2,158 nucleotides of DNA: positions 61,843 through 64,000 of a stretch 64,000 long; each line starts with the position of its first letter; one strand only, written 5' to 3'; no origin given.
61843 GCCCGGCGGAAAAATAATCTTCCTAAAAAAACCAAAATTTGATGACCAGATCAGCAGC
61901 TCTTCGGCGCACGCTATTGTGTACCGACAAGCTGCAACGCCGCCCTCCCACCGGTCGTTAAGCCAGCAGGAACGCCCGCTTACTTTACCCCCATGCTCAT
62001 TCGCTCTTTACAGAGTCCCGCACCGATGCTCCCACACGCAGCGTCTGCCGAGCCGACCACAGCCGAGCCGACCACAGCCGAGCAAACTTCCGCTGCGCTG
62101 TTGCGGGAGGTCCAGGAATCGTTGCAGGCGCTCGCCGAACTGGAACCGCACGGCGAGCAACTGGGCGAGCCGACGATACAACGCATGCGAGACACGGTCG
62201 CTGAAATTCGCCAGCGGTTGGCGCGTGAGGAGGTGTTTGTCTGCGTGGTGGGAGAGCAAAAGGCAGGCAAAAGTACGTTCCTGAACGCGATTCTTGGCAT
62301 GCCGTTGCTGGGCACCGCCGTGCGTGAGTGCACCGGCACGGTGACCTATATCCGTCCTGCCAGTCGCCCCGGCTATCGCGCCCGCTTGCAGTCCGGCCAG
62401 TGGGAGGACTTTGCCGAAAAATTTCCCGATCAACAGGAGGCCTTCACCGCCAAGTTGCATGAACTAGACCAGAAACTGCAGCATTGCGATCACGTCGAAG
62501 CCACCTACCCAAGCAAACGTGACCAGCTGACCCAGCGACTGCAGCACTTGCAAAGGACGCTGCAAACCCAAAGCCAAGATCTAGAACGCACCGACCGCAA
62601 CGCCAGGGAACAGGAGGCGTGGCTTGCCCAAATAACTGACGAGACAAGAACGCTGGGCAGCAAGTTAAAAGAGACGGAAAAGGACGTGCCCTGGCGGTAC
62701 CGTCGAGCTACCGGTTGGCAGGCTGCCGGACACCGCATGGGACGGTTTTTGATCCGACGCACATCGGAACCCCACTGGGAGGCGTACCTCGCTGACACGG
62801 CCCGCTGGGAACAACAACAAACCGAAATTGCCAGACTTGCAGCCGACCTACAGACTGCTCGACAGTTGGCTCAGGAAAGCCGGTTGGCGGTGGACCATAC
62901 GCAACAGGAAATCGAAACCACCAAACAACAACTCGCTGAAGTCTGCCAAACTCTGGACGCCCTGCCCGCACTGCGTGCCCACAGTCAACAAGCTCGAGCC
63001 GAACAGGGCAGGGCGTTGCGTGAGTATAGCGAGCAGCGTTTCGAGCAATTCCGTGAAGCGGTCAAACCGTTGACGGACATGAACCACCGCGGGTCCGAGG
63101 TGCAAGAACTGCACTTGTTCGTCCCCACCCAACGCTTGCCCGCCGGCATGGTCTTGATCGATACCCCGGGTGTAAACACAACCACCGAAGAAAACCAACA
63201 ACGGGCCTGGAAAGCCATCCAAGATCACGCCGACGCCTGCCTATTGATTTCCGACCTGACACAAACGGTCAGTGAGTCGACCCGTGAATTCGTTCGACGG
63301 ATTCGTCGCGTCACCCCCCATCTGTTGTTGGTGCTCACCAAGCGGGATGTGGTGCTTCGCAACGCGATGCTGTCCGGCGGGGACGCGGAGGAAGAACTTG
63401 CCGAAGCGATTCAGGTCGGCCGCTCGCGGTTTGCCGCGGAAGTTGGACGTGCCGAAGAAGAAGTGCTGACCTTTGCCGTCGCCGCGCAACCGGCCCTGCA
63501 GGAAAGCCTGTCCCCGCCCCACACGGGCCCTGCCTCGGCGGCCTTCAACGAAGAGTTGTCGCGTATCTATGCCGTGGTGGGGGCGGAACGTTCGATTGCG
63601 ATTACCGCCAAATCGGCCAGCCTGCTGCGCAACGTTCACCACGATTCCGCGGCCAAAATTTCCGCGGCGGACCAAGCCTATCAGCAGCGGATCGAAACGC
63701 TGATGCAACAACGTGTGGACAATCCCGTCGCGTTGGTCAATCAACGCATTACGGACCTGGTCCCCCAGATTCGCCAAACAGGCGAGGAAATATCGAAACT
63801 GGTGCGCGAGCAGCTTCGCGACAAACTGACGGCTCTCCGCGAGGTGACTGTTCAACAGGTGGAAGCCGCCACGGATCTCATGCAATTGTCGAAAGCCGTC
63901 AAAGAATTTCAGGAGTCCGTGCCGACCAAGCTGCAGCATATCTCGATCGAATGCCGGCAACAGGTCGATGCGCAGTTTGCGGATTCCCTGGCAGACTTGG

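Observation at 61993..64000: Dynamin-like GTPase whose G domain is split by a coiled-coil insertion of about 200 aa (SMC/Rad50-like topology)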

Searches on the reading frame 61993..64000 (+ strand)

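Call 3: search_protein_families(library=pfam, proteins=[window:61993-64000:+], max_evalue=1)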
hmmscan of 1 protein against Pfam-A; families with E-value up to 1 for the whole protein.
window:61993-64000:+ (669 aa): 13 families
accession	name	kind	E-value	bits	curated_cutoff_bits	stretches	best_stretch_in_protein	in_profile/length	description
PF00350.29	Dynamin_N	-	4.7e-24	85.7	27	2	83-154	1-72/168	Dynamin family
PF01926.29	MMR_HSR1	-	3.8e-10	40.3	21.9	2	385-450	47-113/113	50S ribosome-binding GTPase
PF00009.33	GTP_EFTU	-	4.2e-06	26.9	26.5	1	386-498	71-169/188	Elongation factor Tu GTP binding domain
PF03193.22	RsgA_GTPase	-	0.0015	18.8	30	1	54-103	79-129/174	RsgA GTPase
PF05049.19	IIGP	-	0.014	14.9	24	1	56-101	11-56/375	Interferon-inducible GTPase (IIGP)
PF09547.16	SpoIVA_ATPase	-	0.031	14.1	26.6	1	69-103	7-40/237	Stage IV sporulation protein A, ATPase domain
PF25683.1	URGCP_GTPase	-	0.081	12.1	55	1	65-111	172-220/396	URGCP-like GTPase domain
PF23005.1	DUF7032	-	0.14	12.4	27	0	270-340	23-86/115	Domain of unknown function (DUF7032)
PF05384.16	DegS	-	0.19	11.6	27.6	1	291-353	20-82/159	Sensor protein DegS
PF05973.20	Gp49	-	0.2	12.1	23.9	0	41-76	12-47/90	Phage derived protein Gp49-like (DUF891)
PF14591.11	AF0941-like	-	0.23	12.5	22.6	1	562-643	6-87/113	AF0941-like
PF04548.22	AIG1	-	0.33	10.7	27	0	83-107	3-27/212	AIG1 family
PF07889.17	DUF1664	-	0.36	11.3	34.6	1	164-228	49-113/124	Protein of unknown function (DUF1664)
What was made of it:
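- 61993..64000 (+): 5' part (669 codons) of the dynamin-like GTPase gene. The full product is 868 aa from the annotated start at 62026, or 879 aa from the first in-frame ATG at 61993. The gene runs off the window end. Dynamin_N E 4.7e-24 (call 3).
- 63100..63375 (+): C-terminal half of the G domain: strands leading to G3 DTPG (63160-63171), switch II, and G4 TKRD (63337-63348). MMR_HSR1 and GTP_EFTU stretches at aa 385-498 (call 3).
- On Dynamin superfamily / bacterial dynamin-like proteins (BDLP type): Dynamin_N 85.7 bits against a cutoff of 27 (call 3).
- On SMC / Rad50 family: The NTPase is a TRAFAC GTPase (call 3).
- On DO-GTPase conflict systems: No DO-GTPase hit for the query (call 3).
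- Checked: MMR_HSR1 and GTP_EFTU place the G3-G4 half at aa 385-498 (call 3).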

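Call 4: search_protein_families(library=ncbifam, proteins=[window:61993-64000:+], max_evalue=1)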
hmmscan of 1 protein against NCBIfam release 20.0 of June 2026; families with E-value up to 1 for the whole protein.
window:61993-64000:+ (669 aa): 17 families
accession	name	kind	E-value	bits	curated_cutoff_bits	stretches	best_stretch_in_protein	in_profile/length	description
NF000908.1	PRK00089.1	equivalog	1.2e-09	37.9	237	2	385-461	52-131/291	GTPase Era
TIGR03594.1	GTPase_EngA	equivalog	4.5e-08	32.5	306.7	2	386-453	50-120/432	ribosome biogenesis GTPase Der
TIGR03918.1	GTP_HydF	equivalog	1.2e-06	27.6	325.55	1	385-459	56-133/392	[FeFe] hydrogenase H-cluster maturation GTPase HydF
TIGR02168.1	SMC_prok_B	equivalog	3.9e-06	24.9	567.35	1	141-372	276-508/1181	chromosome segregation protein SMC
NF007368.0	PRK09866.1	equivalog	2.6e-05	22.7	1146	2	57-123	46-112/742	clamp-binding protein CrfC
NF045780.1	TrlF_fam_ATP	equivalog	9.9e-05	21.2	350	1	146-360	470-699/944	TrlF family AAA-like ATPase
TIGR00436.1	era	equivalog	0.00013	21.4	116.25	1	82-103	2-23/270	GTPase Era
TIGR00231.1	small_GTP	domain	0.00014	21.7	42.5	1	80-103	3-26/164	GTP-binding protein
NF052648.1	DynmDynABac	equivalog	0.00021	19.3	1600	2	66-109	27-70/1187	dynamin GTPase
TIGR03598.1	GTPase_YsxC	equivalog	0.00063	19.5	124.45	1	69-102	7-40/186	ribosome biogenesis GTP-binding protein YihA/YsxC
NF002828.0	PRK03003.1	equivalog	0.0014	17.4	631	1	56-103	16-63/477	ribosome biogenesis GTPase Der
TIGR01837.1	PHA_granule_1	subfamily_domain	0.011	15.8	94.7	1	581-660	19-100/118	poly(hydroxyalkanoate) granule-associated protein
TIGR03597.1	GTPase_YqeH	equivalog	0.011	15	297.4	0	78-102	153-177/361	ribosome biogenesis GTPase YqeH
NF045487.1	ASRP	equivalog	0.055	12.1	300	2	148-232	127-213/593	archaea-specific SMC-related protein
TIGR04527.1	mycoplas_twoTM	subfamily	0.11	12.1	125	0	275-347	52-121/248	MG_279/MG_280 family protein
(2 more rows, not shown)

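Call 5: search_protein_families(library=padloc, proteins=[window:61993-64000:+], max_evalue=1)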
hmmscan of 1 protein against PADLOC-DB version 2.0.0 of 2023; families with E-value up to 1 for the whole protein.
window:61993-64000:+ (669 aa): 15 families
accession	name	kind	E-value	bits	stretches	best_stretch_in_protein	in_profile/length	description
PDLC03841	LeoBC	-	7.8e-09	33.2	2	385-662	123-420/601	-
PDLC00551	JetC2|JetC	-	3.6e-06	23.1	1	115-352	725-954/1365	DUF3584 domain; MukB-like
PDLC00583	JetC3|JetC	-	0.0027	13.6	1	136-351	875-1089/1471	DUF3584 domain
PDLC04140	mad8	-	0.0062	14.1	1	80-321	27-220/314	mads_8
PDLC02979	AriA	-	0.013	13.3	1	82-100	25-43/373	-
PDLC03859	LmuB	-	0.017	12.4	1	146-358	244-432/611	-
PDLC04135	mad3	-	0.033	11.7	0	82-602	24-235/374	mads_3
PDLC01033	CARF_RelE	-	0.034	11.5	1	106-237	208-284/294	CARF+RelE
PDLC00254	LmuB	-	0.039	10.6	1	560-663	202-305/563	AAA ATPase domain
PDLC03865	LmuB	-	0.099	8.8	1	149-332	286-443/1007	-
PDLC00580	JetC3|JetC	-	0.12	8.5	2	143-230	316-403/1068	DUF3584 domain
PDLC02730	PbeC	-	0.19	8.4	1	140-231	381-471/651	PbeC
PDLC04886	PDC-S06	-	0.51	7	1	137-324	282-467/727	-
PDLC02723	PbeC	-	0.59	6.6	1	155-230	186-261/618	PbeC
PDLC03863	LmuB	-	0.6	6.7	2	147-229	200-282/610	-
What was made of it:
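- On Eleos (LeoA + LeoBC) defence system: The query matches PADLOC LeoBC at E 7.8e-9 and 33 bits, over the region after the insert only (call 5).
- PADLOC LeoBC hit for the query (7.8e-9; call 5).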

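Call 7: search_solved_structures(query=window:61993-64000:+, max_evalue=1, show_alignments=3)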
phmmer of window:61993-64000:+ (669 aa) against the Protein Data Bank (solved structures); distinct sequences matched with E-value up to 1: 25.
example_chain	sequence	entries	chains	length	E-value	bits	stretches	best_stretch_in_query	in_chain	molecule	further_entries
6j72_A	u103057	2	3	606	4e-08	35.8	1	366-453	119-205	Isoniazid inducible gene protein IniA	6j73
2j68_A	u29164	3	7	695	2e-07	33.5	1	56-125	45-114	BACTERIAL DYNAMIN-LIKE PROTEIN | DYNAMIN FAMILY PROTEIN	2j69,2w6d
9em9_A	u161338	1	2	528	0.00031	23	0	58-125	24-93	Slr0869 protein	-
5owv_C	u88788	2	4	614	0.00034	22.8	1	78-135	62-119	GTP-binding protein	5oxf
7zw6_A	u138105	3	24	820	0.0018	20.4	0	58-125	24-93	Slr0869 protein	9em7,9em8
6jfk_A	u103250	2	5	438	0.003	19.7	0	48-147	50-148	Mitofusin-2,cDNA FLJ57997, highly similar to Transmembrane GTPase MFN2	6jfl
5goe_A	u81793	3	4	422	0.15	14.1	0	62-116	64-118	Mitofusin-1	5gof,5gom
1rfl_A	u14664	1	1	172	0.17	13.9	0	383-454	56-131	Probable tRNA modification GTPase trmE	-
5yew_A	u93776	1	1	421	0.18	13.9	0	62-117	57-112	Mitofusin-1,Mitofusin-1 fusion protein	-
5gnt_A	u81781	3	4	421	0.18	13.8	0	384-448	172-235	Mitofusin-1 | Mitofusin-1,Mitofusin-1 fusion protein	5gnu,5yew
9jkp_B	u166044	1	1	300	0.25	13.3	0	80-105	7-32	GTPase Era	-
9hip_A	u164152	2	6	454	0.27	13.3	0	69-105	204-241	tRNA modification GTPase MnmE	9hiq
5lad_A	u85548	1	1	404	0.27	13.3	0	82-118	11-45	Putative GTP-binding protein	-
7ywd_A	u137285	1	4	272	0.29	13.2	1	136-197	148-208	Ganglioside-induced differentiation-associated protein 1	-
7q6j_A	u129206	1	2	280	0.3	13.1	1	136-197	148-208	Ganglioside-induced differentiation-associated protein 1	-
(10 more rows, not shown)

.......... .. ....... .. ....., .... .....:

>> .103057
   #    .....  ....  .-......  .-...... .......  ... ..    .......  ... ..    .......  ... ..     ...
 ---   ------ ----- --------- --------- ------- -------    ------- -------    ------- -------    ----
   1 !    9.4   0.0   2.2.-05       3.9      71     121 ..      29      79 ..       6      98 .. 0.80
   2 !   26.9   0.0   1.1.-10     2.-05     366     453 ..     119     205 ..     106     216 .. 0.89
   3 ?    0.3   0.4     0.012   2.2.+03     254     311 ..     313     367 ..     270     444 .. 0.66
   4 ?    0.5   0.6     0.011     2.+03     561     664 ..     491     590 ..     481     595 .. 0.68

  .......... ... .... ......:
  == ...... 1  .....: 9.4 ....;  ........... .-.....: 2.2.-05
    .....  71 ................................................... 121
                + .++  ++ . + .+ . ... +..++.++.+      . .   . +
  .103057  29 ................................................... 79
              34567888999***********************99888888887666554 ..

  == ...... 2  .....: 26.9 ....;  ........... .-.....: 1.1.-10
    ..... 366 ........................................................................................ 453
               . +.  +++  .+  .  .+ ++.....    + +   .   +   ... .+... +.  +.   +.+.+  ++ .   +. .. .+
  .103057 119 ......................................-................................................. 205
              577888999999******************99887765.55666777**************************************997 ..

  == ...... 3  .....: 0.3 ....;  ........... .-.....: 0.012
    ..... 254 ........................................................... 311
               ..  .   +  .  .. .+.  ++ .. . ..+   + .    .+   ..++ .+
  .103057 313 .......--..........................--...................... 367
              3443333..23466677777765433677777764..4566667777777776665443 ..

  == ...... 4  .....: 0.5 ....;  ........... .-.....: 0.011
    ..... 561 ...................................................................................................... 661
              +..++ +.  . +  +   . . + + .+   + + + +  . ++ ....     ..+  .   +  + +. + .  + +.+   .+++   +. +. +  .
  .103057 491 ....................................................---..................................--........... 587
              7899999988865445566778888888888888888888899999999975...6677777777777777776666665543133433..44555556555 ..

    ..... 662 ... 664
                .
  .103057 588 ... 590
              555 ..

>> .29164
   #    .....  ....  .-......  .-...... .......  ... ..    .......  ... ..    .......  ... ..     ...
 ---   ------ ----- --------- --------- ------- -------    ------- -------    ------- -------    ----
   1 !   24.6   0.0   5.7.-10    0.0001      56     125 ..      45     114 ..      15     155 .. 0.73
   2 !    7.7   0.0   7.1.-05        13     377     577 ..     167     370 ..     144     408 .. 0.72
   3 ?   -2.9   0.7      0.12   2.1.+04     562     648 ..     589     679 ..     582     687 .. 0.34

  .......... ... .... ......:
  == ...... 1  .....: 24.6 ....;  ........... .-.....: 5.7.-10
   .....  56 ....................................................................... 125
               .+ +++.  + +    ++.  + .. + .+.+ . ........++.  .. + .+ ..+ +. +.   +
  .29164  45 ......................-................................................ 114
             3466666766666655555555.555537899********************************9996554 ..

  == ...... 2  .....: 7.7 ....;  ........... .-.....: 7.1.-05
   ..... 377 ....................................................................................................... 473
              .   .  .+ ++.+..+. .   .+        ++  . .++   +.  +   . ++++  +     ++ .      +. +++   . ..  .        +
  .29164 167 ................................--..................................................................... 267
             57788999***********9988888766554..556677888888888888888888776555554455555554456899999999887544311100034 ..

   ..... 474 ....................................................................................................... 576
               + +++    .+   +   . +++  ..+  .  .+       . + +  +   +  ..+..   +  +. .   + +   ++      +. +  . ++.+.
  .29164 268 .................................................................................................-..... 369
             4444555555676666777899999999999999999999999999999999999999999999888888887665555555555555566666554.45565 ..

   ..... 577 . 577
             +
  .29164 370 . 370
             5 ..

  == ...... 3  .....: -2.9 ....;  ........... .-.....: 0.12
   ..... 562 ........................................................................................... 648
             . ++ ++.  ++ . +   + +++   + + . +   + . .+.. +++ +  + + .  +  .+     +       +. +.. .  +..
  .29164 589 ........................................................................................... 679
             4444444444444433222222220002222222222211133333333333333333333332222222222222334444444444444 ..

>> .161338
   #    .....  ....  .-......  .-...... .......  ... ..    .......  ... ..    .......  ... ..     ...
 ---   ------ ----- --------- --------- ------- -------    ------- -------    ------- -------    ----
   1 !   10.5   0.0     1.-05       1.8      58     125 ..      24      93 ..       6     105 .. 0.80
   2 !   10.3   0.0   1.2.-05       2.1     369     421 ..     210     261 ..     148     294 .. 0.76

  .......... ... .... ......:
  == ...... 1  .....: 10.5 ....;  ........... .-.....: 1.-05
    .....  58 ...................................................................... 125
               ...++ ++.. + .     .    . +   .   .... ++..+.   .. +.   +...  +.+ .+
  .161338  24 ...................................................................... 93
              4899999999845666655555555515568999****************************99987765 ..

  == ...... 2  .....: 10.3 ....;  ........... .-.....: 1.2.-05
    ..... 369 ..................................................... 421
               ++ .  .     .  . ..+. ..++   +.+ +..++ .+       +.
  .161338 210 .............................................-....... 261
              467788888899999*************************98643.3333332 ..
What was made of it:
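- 62233..62421 (+): N-terminal half of the G domain: beta1, P-loop G1 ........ (62251-62274), alpha1, switch I with the G2 Thr (T114 of the ORF, 62332-62334), and three short strands. Aligns to BDLP 45-114 (call 7).
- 63100..63375 (+): Aligns to IniA 119-205 (call 7).
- Closest known: SynDLP of Synechocystis. Same: In the sequence alignment about 115 residues separate the aligned blocks around G2 and G3 (call 7).
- Checked: Alignments to solved structures place G1 and G3 104 residues apart in BDLP (2j68) and 98 apart in IniA (6j72), against 303 here (call 7).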

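Call 8: find_homologous_proteins(query=window:61993-64000:+)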
Query window:61993-64000:+ (669 aa): 62 proteins with E <= 0.001 among 8000 candidates.
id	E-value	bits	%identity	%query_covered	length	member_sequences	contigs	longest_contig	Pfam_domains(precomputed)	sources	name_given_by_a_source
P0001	0.0e+0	1413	100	98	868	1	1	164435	PF01926.30,PF00350.30,PF00009.34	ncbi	-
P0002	1.7e-211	722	55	97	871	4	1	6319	PF01926.30,PF00350.30,PF00009.34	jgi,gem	-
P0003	9.0e-186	637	49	97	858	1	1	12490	PF01926.30,PF00350.30,PF00009.34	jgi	jgi:GTP-binding protein EngB required for normal cell division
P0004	5.9e-176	605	49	96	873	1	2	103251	PF01926.30,PF00350.30,PF00009.34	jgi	jgi:GTP-binding protein EngB required for normal cell division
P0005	3.1e-167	576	47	94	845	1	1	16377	PF01926.30,PF00350.30,PF00009.34,PF19993.6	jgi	-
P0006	5.7e-153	529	44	99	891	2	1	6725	PF01926.30,PF00350.30,PF00009.34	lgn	-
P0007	8.0e-140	486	40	94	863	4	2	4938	PF01926.30,PF00350.30,PF00009.34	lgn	-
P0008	2.0e-106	375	35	96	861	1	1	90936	PF01926.30,PF00350.30,PF00009.34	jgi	jgi:GTP-binding protein EngB required for normal cell division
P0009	1.3e-100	356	34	98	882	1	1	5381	PF01926.30,PF00350.30,PF00009.34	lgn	-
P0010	1.1e-97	347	36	91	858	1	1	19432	PF01926.30,PF00350.30,PF00009.34,PF13488.12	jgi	jgi:hypothetical protein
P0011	3.7e-97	345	33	96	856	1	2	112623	PF01926.30,PF00350.30,PF00009.34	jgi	jgi:GTPase Era involved in 16S rRNA processing/gas vesicle protein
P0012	1.5e-95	339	32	97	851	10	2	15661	PF01926.30,PF00350.30,PF00009.34,PF13488.12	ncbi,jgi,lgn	jgi:gas vesicle protein/GTP-binding protein EngB required for normal cell division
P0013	1.7e-95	339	35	86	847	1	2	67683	PF01926.30,PF00350.30,PF00009.34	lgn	-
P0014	3.6e-91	325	38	91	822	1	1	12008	PF01926.30,PF00350.30,PF00009.34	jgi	jgi:GTP-binding protein EngB required for normal cell division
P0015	1.1e-90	323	33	95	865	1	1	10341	PF01926.30,PF00350.30,PF00009.34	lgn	-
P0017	2.4e-86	309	32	95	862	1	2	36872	PF01926.30,PF00350.30,PF00009.34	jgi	-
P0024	1.2e-74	270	31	96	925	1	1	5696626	PF01926.30,PF00350.30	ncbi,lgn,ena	-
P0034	1.4e-71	260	38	41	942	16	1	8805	PF01926.30,PF00350.30,PF00009.34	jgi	-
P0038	7.6e-71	258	36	48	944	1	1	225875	PF01926.30,PF00350.30,PF00009.34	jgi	-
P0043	4.1e-68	249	40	37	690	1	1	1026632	PF01926.30,PF00350.30,PF00009.34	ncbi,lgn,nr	ncbi:MAG: dynamin family protein [Alphaproteobacteria bacterium]|nr:dynamin family protein [Alphapro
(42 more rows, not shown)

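Call 9: find_encoding_contigs(protein=P0001, flank=10000, max_places=4)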
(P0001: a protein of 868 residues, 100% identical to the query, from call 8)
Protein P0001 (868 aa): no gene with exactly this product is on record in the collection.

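Call 17: find_related_loci(query=A1, collection=genome_contigs, flank=10000)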
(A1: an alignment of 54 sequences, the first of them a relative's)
Query A1 (868 aa) in genome_contigs; peptide patterns used: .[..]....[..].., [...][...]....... (x = any residue, [..] = any of these).
600 stretches matched a pattern (row limit reached: there are more); 487 encode a relative of the query (tblastn E <= 1e-3); the best 80 are kept; 80 distinct loci.
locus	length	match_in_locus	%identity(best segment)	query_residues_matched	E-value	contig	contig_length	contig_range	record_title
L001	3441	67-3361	27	18-864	5e-89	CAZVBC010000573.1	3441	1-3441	MAG TPA_asm: uncultured Pirellulaceae bacterium isolate SRP150892_co2_6 genome assembly, contig: NODE_52022_length_3441_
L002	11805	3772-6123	26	55-844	3e-61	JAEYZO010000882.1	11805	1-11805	MAG: Proteobacteria bacterium isolate OH_CBlB_99 k127_3728988, whole genome shotgun sequence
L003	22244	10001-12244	30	36-866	5e-57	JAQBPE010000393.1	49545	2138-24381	MAG: Cyanobacteria bacterium RYN_339 scaffold_1405184, whole genome shotgun sequence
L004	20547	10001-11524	28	346-855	1e-43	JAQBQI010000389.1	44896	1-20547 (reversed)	MAG: Myxococcaceae bacterium isolate RYN_369 scaffold_1493972, whole genome shotgun sequence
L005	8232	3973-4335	44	13-135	1e-18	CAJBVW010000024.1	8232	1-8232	MAG: uncultured proteobacterium isolate Loc081215-6m_bin-0725 genome assembly, contig: bin-0725:024/611, whole genome sh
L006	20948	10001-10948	40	42-578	4e-37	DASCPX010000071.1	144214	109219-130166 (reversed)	MAG TPA_asm: Myxococcota bacterium isolate Fu_MAG_56 c_000000589811, whole genome shotgun sequence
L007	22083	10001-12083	31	72-442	9e-10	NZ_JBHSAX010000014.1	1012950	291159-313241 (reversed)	Nocardia jiangsuensis strain CGMCC 4.7330 velvet_auto_83_14, whole genome shotgun sequence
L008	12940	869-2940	24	54-744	2e-9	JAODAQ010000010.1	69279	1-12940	MAG: Rhodoglobus sp. isolate RYN_70 scaffold_3333733, whole genome shotgun sequence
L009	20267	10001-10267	40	72-164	2e-9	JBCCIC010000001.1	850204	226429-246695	MAG: Actinomycetota bacterium isolate P01_B01_bin.81 k141_541477_length_850204_cov_88.0005, whole genome shotgun sequenc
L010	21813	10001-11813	41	72-442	3e-9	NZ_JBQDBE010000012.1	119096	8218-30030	MAG: Gulosibacter sp. isolate AOP35_05H_surf _bin _23 AOP35_05H_surf.bin.23_12, whole genome shotgun sequence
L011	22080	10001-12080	32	72-442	3e-9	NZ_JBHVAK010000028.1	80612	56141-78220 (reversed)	Nocardia sp. NPDC057353 NPDC057353_T20_F2.ctg-0028, whole genome shotgun sequence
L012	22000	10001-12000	31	72-442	5e-9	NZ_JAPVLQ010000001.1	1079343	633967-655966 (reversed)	Rhodococcus sp. H36-A4 NODE_1_length_1079343_cov_31.995366, whole genome shotgun sequence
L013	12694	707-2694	32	41-441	6e-9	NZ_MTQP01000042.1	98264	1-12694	Saccharothrix sp. ALI-22-I Contig46, whole genome shotgun sequence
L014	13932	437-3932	29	49-444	9e-9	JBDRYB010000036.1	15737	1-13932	MAG: candidate division WOR-3 bacterium isolate QQ_201907_bins_18 QQ_201907_bins_18_scaffold_36, whole genome shotgun se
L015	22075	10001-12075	31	16-442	2e-8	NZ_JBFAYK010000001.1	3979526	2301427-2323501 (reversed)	Nocardia sp. NPDC051833 NPDC051833_97_F2.ctg-0001, whole genome shotgun sequence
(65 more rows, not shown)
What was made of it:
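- Patchy distribution across Planctomycetota, Myxococcota, Proteobacteria and a cyanobacteria-labelled MAG (calls 8, 17).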
